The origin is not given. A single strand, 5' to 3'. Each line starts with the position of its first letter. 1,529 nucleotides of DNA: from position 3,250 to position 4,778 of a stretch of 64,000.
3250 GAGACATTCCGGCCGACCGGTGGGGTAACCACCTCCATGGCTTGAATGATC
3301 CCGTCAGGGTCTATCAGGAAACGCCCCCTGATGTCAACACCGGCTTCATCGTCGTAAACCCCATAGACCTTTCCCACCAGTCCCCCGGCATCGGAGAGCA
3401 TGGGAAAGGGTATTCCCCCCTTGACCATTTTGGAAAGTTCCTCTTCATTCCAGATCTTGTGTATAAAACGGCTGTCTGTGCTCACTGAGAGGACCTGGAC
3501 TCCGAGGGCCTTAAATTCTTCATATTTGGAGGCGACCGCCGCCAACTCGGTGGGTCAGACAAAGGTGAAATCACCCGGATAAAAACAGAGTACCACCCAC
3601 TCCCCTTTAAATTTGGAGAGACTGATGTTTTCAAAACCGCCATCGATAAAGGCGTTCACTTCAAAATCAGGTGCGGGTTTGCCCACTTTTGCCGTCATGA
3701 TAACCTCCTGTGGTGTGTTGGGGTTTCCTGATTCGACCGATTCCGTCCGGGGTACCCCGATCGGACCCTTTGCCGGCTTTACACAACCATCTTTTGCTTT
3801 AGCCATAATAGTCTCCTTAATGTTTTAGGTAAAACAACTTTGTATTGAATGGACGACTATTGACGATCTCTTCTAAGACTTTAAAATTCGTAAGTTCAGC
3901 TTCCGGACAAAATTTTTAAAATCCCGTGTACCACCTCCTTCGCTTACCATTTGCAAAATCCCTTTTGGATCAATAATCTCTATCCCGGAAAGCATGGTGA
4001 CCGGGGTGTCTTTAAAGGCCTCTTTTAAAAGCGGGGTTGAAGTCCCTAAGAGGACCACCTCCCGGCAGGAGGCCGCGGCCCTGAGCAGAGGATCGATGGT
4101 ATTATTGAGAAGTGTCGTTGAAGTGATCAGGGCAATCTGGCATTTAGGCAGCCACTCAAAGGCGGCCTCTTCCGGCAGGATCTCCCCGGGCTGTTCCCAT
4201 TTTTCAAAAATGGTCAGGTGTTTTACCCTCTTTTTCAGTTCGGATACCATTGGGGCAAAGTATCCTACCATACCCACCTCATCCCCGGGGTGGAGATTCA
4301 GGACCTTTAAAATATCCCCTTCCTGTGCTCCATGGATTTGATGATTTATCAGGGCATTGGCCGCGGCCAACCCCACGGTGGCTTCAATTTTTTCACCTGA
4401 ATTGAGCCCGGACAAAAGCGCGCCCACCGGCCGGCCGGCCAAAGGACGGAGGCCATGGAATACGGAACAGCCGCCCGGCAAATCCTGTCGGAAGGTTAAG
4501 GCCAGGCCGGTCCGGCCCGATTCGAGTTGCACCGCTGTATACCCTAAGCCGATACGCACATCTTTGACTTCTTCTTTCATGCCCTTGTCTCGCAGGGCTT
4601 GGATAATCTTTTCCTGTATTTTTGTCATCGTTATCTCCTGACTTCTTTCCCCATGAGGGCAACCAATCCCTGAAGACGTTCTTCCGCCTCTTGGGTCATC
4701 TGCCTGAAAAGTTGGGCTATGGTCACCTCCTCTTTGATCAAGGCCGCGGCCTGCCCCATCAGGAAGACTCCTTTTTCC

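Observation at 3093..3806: Peroxiredoxin with TGA at the peroxidatic cysteine: candidate selenocysteine peroxiredoxin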

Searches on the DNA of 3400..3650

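Call 8: search_rna_families(source=window, start=3400, end=3650, threshold=evalue, max_evalue=10, show_alignments=3)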
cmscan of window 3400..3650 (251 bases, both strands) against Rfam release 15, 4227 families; matches with E-value up to 10: 1.
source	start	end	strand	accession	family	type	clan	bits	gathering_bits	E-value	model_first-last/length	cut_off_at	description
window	3553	3650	-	RF01860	Afu_455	Gene; snRNA; snoRNA; CD-box;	-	13.3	48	6.3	1-92/92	no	A. fumigatus snoRNA Afu_455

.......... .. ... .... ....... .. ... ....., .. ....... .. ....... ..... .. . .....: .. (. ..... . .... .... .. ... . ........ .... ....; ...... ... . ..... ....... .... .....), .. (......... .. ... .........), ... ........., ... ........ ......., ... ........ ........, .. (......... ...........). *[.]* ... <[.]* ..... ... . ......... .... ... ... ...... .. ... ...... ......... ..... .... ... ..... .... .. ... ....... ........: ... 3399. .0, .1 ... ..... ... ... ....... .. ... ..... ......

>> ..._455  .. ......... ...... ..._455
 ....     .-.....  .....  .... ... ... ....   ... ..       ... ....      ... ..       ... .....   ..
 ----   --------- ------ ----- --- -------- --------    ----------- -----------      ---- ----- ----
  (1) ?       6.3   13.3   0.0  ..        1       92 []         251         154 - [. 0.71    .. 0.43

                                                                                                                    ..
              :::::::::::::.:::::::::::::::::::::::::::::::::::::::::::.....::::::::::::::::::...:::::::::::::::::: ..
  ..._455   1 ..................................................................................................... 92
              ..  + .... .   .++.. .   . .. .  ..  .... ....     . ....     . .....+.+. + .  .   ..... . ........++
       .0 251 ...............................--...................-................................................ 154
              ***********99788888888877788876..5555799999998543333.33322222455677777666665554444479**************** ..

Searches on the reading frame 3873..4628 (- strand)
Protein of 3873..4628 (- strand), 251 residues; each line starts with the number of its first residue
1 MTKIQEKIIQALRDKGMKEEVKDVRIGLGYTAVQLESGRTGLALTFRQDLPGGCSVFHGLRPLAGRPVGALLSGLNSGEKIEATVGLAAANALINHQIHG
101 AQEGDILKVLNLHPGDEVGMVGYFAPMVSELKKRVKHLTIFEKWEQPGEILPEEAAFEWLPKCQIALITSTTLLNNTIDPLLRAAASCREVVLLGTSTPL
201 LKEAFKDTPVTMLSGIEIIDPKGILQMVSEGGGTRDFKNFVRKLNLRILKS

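Call 9: search_protein_families(library=pfam, proteins=[window:3873-4628:-])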
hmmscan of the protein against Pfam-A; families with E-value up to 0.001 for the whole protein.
window:3873-4628:- (251 aa): 2 families
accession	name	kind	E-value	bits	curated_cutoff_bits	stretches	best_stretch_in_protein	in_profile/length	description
PF04016.18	DUF364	-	2.6e-41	141.1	23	1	105-244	1-144/147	Putative heavy-metal chelation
PF13938.11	DUF4213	-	1.7e-17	63.8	23.5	1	10-94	2-75/75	Putative heavy-metal chelation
